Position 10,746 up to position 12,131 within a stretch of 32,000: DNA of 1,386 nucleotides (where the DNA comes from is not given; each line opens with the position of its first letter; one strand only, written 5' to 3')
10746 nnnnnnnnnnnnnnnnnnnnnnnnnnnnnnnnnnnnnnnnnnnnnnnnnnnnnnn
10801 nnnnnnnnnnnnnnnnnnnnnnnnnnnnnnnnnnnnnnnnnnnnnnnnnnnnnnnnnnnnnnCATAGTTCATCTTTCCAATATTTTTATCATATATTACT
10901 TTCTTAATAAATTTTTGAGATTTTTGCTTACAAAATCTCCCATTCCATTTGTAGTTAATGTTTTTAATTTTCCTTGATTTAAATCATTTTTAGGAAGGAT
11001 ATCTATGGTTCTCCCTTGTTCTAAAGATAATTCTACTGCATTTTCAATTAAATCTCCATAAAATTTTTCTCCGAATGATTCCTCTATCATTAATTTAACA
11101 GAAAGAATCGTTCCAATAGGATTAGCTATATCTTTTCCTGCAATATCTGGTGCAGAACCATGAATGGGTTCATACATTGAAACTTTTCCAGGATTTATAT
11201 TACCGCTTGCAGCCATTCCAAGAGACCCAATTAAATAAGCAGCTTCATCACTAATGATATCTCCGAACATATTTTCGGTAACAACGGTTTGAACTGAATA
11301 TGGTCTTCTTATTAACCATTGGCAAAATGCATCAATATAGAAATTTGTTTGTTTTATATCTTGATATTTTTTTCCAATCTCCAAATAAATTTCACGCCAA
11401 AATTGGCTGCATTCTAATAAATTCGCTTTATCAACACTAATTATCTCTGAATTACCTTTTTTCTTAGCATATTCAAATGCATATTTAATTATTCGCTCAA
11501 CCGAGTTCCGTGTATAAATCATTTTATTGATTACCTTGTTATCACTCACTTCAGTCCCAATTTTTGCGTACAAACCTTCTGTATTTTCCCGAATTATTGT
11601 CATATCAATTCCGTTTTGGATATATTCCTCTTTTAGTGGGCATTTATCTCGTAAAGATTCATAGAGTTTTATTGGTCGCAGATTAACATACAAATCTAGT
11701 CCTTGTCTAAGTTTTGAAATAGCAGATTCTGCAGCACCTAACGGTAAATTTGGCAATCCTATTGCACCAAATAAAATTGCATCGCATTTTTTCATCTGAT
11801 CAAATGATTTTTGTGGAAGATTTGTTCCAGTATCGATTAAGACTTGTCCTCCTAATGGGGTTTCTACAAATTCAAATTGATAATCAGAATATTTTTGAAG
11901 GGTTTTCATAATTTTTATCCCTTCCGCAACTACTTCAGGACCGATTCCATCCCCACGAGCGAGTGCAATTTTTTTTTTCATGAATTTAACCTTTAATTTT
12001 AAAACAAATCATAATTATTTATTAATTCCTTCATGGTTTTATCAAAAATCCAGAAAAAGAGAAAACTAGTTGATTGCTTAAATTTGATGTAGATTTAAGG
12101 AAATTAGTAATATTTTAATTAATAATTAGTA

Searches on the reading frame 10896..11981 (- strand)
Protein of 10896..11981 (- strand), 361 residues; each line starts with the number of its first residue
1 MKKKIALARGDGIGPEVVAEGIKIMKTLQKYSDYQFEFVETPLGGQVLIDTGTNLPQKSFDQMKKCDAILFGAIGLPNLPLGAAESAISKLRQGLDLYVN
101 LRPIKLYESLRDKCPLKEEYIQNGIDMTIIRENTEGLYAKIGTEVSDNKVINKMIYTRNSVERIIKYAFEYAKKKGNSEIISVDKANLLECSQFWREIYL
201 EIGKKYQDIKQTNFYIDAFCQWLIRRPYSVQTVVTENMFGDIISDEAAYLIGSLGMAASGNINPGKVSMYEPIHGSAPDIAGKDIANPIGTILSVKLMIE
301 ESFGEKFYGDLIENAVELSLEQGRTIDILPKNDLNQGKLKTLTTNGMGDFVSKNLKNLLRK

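Call 10: search_protein_families(library=pfam, proteins=[window:10896-11981:-], max_evalue=0.001)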
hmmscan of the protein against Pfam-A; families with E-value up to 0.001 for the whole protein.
window:10896-11981:- (361 aa): 1 family
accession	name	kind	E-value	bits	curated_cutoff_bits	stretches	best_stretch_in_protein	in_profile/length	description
PF00180.25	Iso_dh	-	3.8e-105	352.4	27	1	4-349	1-346/348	Isocitrate/isopropylmalate dehydrogenase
